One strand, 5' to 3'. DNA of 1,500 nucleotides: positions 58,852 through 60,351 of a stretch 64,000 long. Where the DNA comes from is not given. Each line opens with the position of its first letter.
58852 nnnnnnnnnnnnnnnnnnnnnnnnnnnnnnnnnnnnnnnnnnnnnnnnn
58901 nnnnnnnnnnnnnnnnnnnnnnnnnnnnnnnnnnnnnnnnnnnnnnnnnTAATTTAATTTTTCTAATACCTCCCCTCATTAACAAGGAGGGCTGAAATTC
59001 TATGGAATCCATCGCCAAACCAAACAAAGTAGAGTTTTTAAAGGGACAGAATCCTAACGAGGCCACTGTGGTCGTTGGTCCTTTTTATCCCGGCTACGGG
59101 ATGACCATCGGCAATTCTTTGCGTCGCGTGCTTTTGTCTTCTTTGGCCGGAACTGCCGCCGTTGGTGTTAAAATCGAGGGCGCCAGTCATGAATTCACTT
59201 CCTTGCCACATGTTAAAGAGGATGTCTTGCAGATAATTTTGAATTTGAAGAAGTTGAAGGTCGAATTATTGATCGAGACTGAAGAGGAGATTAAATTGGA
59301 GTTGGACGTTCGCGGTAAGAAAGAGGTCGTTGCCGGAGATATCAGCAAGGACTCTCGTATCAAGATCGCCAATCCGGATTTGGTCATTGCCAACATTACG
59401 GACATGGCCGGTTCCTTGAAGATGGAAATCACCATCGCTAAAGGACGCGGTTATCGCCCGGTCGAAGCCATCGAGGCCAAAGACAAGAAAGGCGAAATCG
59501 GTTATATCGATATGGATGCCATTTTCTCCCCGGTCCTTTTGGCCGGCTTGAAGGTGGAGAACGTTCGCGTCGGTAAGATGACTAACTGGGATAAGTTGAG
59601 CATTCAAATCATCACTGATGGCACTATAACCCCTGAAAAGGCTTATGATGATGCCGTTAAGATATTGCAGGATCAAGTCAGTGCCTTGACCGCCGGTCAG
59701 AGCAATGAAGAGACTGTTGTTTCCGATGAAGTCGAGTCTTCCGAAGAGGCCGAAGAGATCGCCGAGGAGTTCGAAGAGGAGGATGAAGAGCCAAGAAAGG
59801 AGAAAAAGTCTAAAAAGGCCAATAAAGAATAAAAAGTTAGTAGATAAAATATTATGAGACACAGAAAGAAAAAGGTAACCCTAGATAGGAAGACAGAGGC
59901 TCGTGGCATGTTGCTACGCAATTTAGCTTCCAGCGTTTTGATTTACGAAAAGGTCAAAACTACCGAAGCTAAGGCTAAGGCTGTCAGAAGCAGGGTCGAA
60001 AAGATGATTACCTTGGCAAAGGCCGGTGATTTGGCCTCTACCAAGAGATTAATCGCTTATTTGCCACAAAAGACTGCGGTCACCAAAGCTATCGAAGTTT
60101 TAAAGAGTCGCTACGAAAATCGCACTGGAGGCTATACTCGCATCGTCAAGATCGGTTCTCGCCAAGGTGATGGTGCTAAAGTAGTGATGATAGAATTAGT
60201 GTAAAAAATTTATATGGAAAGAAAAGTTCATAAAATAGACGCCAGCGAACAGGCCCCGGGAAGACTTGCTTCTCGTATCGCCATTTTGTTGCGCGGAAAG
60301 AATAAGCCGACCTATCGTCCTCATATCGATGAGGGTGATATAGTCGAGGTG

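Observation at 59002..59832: RNA polymerase alpha subunit without the C-terminal domain, ending in an acidic tail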

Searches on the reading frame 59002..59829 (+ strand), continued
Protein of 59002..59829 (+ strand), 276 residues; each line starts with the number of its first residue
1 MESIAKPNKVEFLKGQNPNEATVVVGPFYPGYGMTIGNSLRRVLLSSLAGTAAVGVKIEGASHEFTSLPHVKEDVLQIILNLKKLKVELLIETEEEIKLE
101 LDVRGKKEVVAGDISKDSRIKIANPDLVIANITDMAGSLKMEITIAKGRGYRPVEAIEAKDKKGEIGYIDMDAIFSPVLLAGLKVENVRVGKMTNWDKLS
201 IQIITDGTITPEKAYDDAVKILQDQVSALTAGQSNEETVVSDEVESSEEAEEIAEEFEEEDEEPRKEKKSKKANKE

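Call 59: find_homologous_proteins(query=P0158, max_evalue=1e-20)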
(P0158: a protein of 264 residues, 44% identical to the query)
Query P0158 (264 aa): 7988 proteins with E <= 1e-20 among 8000 candidates; the best 120 are listed.
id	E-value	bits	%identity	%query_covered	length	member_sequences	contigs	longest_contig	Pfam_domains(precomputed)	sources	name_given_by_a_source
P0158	1.0e-158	544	100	100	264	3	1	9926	PF01000.32,PF01193.30,PF13656.12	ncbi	-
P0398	1.8e-101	357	68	86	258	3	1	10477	PF01000.32,PF01193.30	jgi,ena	-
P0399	3.4e-100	352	64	100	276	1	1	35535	PF01000.32,PF01193.30,PF13656.12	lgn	-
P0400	8.8e-100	351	69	86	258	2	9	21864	PF01000.32,PF01193.30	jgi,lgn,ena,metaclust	metaclust:\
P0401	1.6e-99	350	64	100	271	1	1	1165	PF01000.32,PF01193.30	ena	-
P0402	3.5e-98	346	67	85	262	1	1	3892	PF01000.32,PF01193.30,PF13656.12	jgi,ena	-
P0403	7.5e-98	345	70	85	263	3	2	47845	PF01000.32,PF01193.30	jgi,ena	-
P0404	1.5e-94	334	63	95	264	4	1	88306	PF01000.32,PF01193.30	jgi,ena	-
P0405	3.1e-94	333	66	85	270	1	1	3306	PF01000.32,PF01193.30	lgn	-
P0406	6.4e-93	329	67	85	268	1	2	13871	PF01000.32,PF01193.30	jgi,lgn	jgi:DNA-directed RNA polymerase subunit alpha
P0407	1.2e-92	328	64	85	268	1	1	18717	PF01000.32,PF01193.30,PF13656.12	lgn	-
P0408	1.8e-92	327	63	95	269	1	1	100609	PF01000.32,PF01193.30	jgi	-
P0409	3.5e-92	326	67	85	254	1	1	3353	PF01000.32,PF01193.30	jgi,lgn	jgi:DNA-directed RNA polymerase subunit alpha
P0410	5.8e-91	322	61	100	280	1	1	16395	PF01000.32,PF01193.30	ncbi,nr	ncbi:MAG: DNA-directed RNA polymerase subunit alpha [Candidatus Berkelbacteria bacterium]|nr:DNA-dir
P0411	3.4e-86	307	59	95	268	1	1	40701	PF01000.32,PF01193.30,PF13656.12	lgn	-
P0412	5.9e-86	306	58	100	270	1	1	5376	PF01000.32,PF01193.30,PF13656.12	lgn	-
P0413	1.5e-84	301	60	91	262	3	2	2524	PF01000.32,PF01193.30,PF13656.12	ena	-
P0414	1.0e-81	292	62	85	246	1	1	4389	PF01000.32,PF01193.30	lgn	-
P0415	5.0e-79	283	64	84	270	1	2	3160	PF01000.32,PF01193.30,PF13656.12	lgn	-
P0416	3.3e-72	261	56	84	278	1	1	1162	PF01000.32,PF01193.30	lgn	-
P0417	1.4e-71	259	55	89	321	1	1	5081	PF01000.32,PF14520.13,PF03118.22,PF01193.30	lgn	-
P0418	2.2e-71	258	55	85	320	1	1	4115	PF01000.32,PF14520.13,PF03118.22,PF01193.30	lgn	-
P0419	2.4e-71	258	54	94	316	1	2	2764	PF01000.32,PF03118.22,PF01193.30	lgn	-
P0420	4.1e-71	257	56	84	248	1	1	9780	PF01000.32,PF01193.30,PF13656.12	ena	-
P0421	8.2e-71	256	56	84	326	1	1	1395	PF01000.32,PF03118.22,PF01193.30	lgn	-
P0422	1.0e-70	256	54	92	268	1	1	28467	PF01000.32,PF01193.30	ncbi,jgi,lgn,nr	ncbi:DNA-directed RNA polymerase subunit alpha [bacterium]|nr:DNA-directed RNA polymerase subunit al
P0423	2.8e-70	255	53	83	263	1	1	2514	PF01000.32,PF01193.30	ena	-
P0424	2.9e-70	255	55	84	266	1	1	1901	PF01000.32,PF01193.30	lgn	-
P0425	3.2e-70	254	55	82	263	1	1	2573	PF01000.32,PF01193.30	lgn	-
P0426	3.6e-70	254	52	95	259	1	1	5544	PF01000.32,PF01193.30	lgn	-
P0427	4.4e-70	254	55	85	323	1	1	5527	PF01000.32,PF14520.13,PF03118.22,PF01193.30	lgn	-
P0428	4.9e-70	254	54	90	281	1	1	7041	PF01000.32,PF01193.30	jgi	-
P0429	6.8e-70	253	54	85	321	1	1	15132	PF01000.32,PF03118.22,PF01193.30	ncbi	ncbi:MAG: DNA-directed RNA polymerase subunit alpha [bacterium]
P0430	9.3e-70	253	55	83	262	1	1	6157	PF01000.32,PF01193.30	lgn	-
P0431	1.4e-69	252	51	96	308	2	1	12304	PF01000.32,PF03118.22,PF01193.30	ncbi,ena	-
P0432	2.1e-69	252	55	82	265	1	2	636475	PF01000.32,PF01193.30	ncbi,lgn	-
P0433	2.2e-69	252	57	83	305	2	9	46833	PF01000.32,PF03118.22,PF01193.30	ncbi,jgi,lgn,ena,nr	ncbi:MAG TPA: DNA-directed RNA polymerase subunit alpha [Candidatus Pacearchaeota archaeon]|nr:DNA-d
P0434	2.9e-69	251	53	83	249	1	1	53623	PF01000.32,PF01193.30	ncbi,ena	-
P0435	3.2e-69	251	55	84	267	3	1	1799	PF01000.32,PF01193.30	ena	-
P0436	3.2e-69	251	50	94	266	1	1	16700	PF01000.32,PF01193.30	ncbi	ncbi:MAG: DNA-directed RNA polymerase subunit alpha [bacterium]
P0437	3.6e-69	251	54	95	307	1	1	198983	PF01000.32,PF03118.22,PF01193.30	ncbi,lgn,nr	ncbi:DNA-directed RNA polymerase subunit alpha [Candidatus Microgenomates bacterium]|nr:DNA-directed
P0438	6.5e-69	250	53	89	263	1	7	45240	PF01000.32,PF01193.30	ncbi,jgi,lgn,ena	ncbi:MAG TPA: DNA-directed RNA polymerase subunit alpha [Candidatus Paceibacterota bacterium]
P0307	9.6e-69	250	56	93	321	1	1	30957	PF01000.32,PF03118.22,PF01193.30,PF13656.12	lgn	-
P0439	1.1e-68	249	54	83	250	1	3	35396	PF01000.32,PF01193.30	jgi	jgi:DNA-directed RNA polymerase subunit alpha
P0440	1.2e-68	249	55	83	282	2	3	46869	PF01000.32,PF01193.30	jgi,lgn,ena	-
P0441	1.4e-68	249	54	84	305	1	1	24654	PF01000.32,PF03118.22,PF01193.30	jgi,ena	-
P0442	1.5e-68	249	53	84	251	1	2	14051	PF01000.32,PF01193.30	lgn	-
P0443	1.5e-68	249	56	84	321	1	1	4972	PF01000.32,PF14520.13,PF03118.22,PF01193.30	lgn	-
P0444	1.7e-68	249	55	83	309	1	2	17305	PF01000.32,PF03118.22,PF01193.30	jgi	jgi:DNA-directed RNA polymerase subunit alpha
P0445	2.0e-68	248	55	85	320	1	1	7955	PF01000.32,PF03118.22,PF01193.30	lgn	-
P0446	2.4e-68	248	55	83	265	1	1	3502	PF01000.32,PF01193.30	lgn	-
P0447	2.4e-68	248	50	97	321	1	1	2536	PF01000.32,PF03118.22,PF01193.30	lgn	-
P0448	2.5e-68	248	53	89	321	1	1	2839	PF01000.32,PF03118.22,PF01193.30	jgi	-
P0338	2.7e-68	248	56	83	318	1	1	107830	PF01000.32,PF03118.22,PF01193.30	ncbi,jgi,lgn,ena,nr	ncbi:DNA-directed RNA polymerase subunit alpha [Patescibacteria group bacterium]|nr:DNA-directed RNA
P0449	3.0e-68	248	52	89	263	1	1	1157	PF01000.32,PF01193.30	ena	-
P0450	3.1e-68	248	52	88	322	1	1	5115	PF01000.32,PF14520.13,PF03118.22,PF01193.30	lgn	-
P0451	3.5e-68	248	52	84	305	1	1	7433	PF01000.32,PF01193.30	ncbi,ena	-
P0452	4.5e-68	247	53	85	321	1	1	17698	PF01000.32,PF14520.13,PF03118.22,PF01193.30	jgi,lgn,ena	-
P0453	4.6e-68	247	54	83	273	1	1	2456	PF01000.32,PF01193.30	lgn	-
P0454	4.7e-68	247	55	83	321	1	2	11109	PF01000.32,PF14520.13,PF03118.22,PF01193.30,PF13656.12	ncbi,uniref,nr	ncbi:MAG: DNA-directed RNA polymerase subunit alpha [Candidatus Sungbacteria bacterium]|uniref:DNA-d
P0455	4.7e-68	247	56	83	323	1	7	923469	PF01000.32,PF14520.13,PF03118.22,PF01193.30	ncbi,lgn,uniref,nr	ncbi:MAG: DNA-directed RNA polymerase subunit alpha [Candidatus Sungiibacteriota bacterium]|uniref:D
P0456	5.2e-68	247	51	99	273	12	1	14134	PF01000.32,PF01193.30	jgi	-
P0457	5.4e-68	247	55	84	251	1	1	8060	PF01000.32,PF01193.30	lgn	-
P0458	5.7e-68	247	55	84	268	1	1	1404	PF01000.32,PF01193.30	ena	-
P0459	6.7e-68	247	51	89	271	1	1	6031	PF01000.32,PF01193.30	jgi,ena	-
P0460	7.9e-68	247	51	93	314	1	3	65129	PF01000.32,PF03118.22,PF01193.30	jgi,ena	-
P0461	8.7e-68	246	54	83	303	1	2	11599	PF01000.32,PF01193.30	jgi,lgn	-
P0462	9.3e-68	246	52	89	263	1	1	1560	PF01000.32,PF01193.30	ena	-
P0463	1.1e-67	246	54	84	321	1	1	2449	PF01000.32,PF03118.22,PF01193.30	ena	-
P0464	1.2e-67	246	55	83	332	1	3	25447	PF01000.32,PF03118.22,PF01193.30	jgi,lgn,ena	-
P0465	1.2e-67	246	54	83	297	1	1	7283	PF01000.32,PF01193.30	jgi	jgi:DNA-directed RNA polymerase subunit alpha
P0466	1.3e-67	246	54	84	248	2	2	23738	PF01000.32,PF01193.30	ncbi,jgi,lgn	-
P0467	1.4e-67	246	52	94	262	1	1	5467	PF01000.32,PF01193.30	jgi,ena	-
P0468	1.5e-67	246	51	90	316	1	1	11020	PF01000.32,PF03118.22,PF01193.30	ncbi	-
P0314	1.6e-67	246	55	84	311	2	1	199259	PF01000.32,PF03118.22,PF01193.30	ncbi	-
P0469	1.6e-67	245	50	95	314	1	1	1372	PF01000.32,PF03118.22,PF01193.30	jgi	jgi:DNA-directed RNA polymerase subunit alpha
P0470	1.8e-67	245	55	84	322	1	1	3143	PF01000.32,PF03118.22,PF01193.30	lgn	-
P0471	2.7e-67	245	56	84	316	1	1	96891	PF01000.32,PF03118.22,PF01193.30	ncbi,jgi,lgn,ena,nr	ncbi:DNA-directed RNA polymerase subunit alpha [Patescibacteria group bacterium]|nr:DNA-directed RNA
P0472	2.8e-67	245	50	97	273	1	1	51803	PF01000.32,PF01193.30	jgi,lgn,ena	-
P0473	3.0e-67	245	53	83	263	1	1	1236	PF01000.32,PF01193.30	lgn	-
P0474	3.3e-67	244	53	82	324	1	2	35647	PF01000.32,PF03118.22,PF01193.30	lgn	-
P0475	3.7e-67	244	53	90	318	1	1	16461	PF01000.32,PF03118.22,PF01193.30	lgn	-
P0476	3.9e-67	244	53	85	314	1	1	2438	PF01000.32,PF03118.22,PF01193.30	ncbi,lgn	-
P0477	3.9e-67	244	55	85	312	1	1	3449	PF01000.32,PF03118.22,PF01193.30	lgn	-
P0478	4.0e-67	244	55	84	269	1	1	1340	PF01000.32,PF01193.30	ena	-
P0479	4.6e-67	244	52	86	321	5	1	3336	PF01000.32,PF03118.22,PF01193.30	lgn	-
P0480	4.7e-67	244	52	94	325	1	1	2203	PF01000.32,PF03118.22,PF01193.30,PF13656.12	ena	-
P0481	4.9e-67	244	55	77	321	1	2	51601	PF01000.32,PF03118.22,PF01193.30,PF13656.12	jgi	jgi:DNA-directed RNA polymerase subunit alpha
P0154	5.3e-67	244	54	90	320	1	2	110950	PF01000.32,PF03118.22,PF01193.30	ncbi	ncbi:DNA-directed RNA polymerase subunit alpha [Patescibacteria group bacterium]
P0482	6.3e-67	244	55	83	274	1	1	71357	PF01000.32,PF01193.30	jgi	-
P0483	6.8e-67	243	50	85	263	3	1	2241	PF01000.32,PF01193.30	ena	-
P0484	7.1e-67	243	53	84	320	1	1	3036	PF01000.32,PF03118.22,PF01193.30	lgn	-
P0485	7.2e-67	243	55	83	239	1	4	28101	PF01000.32,PF01193.30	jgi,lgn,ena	-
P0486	8.4e-67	243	50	98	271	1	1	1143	PF01000.32,PF01193.30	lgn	-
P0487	8.6e-67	243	53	82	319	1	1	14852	PF01000.32,PF03118.22,PF01193.30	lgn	-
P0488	8.8e-67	243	53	86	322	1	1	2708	PF01000.32,PF03118.22,PF01193.30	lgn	-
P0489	9.0e-67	243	52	83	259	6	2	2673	PF01000.32,PF01193.30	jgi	-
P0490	9.3e-67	243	54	83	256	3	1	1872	PF01000.32,PF01193.30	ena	-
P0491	9.5e-67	243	55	86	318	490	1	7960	PF01000.32,PF03118.22,PF01193.30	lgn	-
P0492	9.6e-67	243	55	85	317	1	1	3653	PF01000.32,PF03118.22,PF01193.30,PF13656.12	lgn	-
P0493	9.6e-67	243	55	84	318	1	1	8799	PF01000.32,PF03118.22,PF01193.30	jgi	jgi:DNA-directed RNA polymerase subunit alpha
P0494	1.0e-66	243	55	83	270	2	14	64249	PF01000.32,PF01193.30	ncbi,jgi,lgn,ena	-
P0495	1.1e-66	243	55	83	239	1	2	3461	PF01000.32,PF01193.30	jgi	jgi:DNA-directed RNA polymerase subunit alpha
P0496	1.1e-66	243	50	96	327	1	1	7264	PF01000.32,PF03118.22,PF01193.30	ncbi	-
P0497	1.2e-66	243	52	85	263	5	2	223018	PF01000.32,PF01193.30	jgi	-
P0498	1.3e-66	243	48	99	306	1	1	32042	PF01000.32,PF14520.13,PF03118.22,PF01193.30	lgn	-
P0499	1.3e-66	243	52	92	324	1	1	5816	PF01000.32,PF14520.13,PF03118.22,PF01193.30,PF26169.1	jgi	-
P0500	1.4e-66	242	53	85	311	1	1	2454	PF01000.32,PF03118.22,PF01193.30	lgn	-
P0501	1.4e-66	242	54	84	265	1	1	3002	PF01000.32,PF01193.30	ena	-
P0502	1.4e-66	242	55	77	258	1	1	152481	PF01000.32,PF01193.30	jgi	jgi:DNA-directed RNA polymerase subunit alpha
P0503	1.4e-66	242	52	94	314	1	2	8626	PF01000.32,PF03118.22,PF01193.30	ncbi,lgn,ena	-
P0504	1.4e-66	242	52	86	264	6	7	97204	PF01000.32,PF01193.30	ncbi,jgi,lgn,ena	-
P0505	1.6e-66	242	52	94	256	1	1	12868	PF01000.32,PF01193.30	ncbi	-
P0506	1.6e-66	242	54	83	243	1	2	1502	PF01000.32,PF01193.30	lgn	-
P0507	1.7e-66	242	52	94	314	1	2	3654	PF01000.32,PF03118.22,PF01193.30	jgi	-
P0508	1.7e-66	242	53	90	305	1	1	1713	PF01000.32,PF03118.22,PF01193.30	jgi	-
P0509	1.7e-66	242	52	83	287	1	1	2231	PF01000.32,PF01193.30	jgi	-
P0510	1.8e-66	242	50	93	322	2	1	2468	PF01000.32,PF14520.13,PF03118.22,PF01193.30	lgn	-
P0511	1.8e-66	242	52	88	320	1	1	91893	PF01000.32,PF03118.22,PF01193.30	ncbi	-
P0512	1.8e-66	242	50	97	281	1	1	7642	PF01000.32,PF01193.30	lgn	-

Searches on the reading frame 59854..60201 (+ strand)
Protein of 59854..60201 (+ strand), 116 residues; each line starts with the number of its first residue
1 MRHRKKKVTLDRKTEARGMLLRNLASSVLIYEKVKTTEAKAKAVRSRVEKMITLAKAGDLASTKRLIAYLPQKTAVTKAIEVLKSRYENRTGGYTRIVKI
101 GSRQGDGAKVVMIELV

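Call 3: search_protein_families(library=pfam, proteins=[window:59854-60201:+], max_evalue=1)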
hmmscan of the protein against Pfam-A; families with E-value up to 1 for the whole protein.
window:59854-60201:+ (116 aa): 4 families
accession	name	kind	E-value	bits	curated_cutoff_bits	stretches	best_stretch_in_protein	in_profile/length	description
PF01196.24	Ribosomal_L17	-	4e-32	111.4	27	1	20-116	1-97/97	Ribosomal protein L17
PF16678.12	UBA_HOIP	-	0.03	14.7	22.4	1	9-83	62-136/152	HOIP UBA domain pair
PF25425.1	YfjL_N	-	0.084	13.6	27.8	1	61-105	33-77/97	YfjL-like, N-terminal domain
PF18932.5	DUF5681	-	0.29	12.2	27.5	1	7-73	19-75/77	Family of unknown function (DUF5681)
